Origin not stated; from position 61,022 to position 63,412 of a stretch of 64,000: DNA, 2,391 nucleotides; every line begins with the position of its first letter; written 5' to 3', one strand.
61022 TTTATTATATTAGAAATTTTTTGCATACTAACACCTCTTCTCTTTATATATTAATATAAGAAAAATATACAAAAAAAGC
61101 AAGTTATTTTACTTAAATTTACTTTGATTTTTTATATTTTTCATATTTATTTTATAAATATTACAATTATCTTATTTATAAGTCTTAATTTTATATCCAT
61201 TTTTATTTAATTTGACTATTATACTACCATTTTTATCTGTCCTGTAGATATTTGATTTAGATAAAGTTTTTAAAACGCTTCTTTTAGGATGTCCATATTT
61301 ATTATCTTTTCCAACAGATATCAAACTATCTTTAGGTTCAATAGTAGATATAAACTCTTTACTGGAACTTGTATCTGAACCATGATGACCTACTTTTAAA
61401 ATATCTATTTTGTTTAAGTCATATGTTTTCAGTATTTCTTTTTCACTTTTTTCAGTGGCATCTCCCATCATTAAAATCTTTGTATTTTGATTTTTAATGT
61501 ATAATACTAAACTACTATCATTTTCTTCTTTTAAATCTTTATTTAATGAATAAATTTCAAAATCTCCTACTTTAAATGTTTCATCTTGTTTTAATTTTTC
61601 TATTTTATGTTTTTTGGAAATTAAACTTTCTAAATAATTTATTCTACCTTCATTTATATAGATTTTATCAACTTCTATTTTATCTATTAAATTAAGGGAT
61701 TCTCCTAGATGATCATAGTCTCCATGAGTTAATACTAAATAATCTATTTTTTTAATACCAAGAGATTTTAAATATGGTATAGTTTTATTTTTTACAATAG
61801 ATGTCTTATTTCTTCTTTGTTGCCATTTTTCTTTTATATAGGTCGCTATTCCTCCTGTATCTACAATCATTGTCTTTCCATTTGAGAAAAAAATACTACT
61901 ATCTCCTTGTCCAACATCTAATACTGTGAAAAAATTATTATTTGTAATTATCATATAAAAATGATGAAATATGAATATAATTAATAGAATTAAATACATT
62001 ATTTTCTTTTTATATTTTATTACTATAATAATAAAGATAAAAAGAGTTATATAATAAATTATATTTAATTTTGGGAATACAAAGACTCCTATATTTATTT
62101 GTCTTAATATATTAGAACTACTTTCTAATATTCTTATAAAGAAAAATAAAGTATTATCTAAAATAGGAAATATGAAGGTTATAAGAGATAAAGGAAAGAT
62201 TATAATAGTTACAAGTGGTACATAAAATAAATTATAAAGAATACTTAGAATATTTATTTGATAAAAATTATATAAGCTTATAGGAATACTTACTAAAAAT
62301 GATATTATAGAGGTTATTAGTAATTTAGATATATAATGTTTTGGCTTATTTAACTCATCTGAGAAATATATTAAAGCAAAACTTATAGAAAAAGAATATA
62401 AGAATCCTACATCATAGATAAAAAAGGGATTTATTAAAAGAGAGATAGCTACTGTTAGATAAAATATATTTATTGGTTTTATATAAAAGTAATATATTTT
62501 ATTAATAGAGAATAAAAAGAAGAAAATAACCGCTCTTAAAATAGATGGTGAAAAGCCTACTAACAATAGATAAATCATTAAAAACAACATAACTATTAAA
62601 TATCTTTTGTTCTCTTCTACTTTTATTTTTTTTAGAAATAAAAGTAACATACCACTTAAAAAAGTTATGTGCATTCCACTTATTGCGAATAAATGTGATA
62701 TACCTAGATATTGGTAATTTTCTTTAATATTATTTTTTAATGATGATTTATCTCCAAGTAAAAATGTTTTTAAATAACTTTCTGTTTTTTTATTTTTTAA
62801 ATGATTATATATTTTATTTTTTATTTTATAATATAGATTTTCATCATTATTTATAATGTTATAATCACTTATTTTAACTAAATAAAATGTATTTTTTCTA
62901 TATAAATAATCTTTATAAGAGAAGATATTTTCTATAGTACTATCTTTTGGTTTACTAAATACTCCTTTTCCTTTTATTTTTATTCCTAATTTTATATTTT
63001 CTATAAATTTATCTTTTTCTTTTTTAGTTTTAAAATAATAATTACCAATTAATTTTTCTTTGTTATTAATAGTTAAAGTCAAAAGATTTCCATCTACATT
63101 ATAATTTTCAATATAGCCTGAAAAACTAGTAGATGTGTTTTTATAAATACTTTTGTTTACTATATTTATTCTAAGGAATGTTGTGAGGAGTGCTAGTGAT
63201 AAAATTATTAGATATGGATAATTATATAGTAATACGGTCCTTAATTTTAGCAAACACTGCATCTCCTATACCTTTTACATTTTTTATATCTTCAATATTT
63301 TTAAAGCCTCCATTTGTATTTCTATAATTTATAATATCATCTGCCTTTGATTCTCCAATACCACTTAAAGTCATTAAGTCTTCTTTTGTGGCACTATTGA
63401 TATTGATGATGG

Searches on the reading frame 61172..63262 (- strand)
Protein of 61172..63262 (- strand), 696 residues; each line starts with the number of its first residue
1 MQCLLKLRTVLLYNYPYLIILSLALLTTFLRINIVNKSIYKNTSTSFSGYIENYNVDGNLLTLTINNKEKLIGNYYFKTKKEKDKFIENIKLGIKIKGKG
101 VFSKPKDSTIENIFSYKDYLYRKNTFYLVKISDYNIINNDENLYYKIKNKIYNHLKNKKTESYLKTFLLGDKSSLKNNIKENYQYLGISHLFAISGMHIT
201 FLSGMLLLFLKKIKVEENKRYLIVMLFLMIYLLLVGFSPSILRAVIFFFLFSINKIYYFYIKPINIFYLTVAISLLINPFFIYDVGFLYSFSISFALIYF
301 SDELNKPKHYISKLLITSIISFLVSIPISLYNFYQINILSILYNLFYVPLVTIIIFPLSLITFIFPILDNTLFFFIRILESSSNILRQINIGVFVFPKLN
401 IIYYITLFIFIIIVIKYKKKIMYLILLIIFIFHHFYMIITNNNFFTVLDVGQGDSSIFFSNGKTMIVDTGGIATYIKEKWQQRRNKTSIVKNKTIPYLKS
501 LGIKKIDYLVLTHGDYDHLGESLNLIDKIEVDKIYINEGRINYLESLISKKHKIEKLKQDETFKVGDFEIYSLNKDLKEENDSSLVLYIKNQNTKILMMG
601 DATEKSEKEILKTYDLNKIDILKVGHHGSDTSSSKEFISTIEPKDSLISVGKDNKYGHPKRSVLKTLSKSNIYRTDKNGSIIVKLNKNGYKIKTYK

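Call 39: search_protein_families(library=pfam, proteins=[window:61172-63262:-], max_evalue=0.00001)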
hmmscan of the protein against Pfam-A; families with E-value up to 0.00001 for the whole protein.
window:61172-63262:- (696 aa): 3 families
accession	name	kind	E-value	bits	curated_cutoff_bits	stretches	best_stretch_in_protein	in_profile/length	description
PF03772.21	Competence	-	3e-52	178.1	23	1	168-418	2-267/270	Competence protein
PF00753.33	Lactamase_B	-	9.1e-17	62.1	22.7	1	449-651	2-195/196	Metallo-beta-lactamase superfamily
PF12706.13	Lactamase_B_2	-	1.5e-06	28.4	27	1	502-616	27-159/200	Beta-lactamase superfamily domain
